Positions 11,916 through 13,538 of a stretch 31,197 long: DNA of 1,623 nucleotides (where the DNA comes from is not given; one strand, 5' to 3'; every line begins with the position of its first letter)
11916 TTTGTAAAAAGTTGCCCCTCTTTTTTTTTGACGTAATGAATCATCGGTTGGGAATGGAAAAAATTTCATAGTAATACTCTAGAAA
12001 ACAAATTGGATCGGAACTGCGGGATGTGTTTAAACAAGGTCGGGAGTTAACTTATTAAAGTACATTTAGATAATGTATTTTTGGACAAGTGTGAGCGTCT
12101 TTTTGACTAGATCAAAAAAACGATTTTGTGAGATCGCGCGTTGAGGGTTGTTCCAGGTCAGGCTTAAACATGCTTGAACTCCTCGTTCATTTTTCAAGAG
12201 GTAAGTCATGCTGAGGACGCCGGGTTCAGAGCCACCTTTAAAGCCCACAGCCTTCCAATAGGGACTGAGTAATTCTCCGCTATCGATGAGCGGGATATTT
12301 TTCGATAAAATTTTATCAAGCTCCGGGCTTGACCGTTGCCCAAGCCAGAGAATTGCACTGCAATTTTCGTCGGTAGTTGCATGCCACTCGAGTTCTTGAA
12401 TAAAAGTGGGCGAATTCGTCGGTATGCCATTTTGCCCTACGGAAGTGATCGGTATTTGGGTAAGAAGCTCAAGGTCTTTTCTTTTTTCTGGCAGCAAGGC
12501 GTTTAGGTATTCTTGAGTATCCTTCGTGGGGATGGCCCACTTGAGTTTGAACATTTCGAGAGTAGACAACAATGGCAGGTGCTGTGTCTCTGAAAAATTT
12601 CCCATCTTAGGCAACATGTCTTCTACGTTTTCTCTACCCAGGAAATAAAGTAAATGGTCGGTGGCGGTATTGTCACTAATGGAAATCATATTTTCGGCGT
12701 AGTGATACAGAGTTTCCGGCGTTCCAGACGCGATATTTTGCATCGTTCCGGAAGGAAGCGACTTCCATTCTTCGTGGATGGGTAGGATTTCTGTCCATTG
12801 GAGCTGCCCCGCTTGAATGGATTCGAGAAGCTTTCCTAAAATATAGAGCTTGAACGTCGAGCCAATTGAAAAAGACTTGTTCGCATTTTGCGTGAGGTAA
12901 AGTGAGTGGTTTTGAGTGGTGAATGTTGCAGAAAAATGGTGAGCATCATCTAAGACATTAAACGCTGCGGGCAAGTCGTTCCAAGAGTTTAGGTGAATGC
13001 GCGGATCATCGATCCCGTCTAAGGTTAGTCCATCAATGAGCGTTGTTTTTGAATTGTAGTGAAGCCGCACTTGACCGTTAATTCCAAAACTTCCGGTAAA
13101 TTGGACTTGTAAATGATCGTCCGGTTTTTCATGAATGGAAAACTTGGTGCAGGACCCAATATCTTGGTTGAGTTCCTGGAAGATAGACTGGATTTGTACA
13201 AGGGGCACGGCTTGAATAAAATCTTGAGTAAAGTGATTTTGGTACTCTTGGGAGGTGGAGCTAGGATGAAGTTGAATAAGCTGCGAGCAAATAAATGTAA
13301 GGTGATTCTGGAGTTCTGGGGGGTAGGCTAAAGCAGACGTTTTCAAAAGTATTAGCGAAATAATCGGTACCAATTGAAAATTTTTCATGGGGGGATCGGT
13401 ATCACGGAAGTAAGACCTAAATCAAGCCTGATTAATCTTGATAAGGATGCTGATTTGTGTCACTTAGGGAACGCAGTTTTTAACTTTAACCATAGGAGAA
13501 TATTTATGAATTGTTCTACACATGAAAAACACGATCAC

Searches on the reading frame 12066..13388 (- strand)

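Call 12: search_protein_families(library=pfam, proteins=[window:12066-13388:-], max_evalue=0.001)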
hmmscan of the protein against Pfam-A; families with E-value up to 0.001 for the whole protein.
window:12066-13388:- (440 aa): 1 family
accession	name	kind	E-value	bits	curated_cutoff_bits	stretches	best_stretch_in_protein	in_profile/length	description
PF13354.11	Beta-lactamase2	-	5.9e-21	75.2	22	1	165-278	13-125/214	Beta-lactamase enzyme family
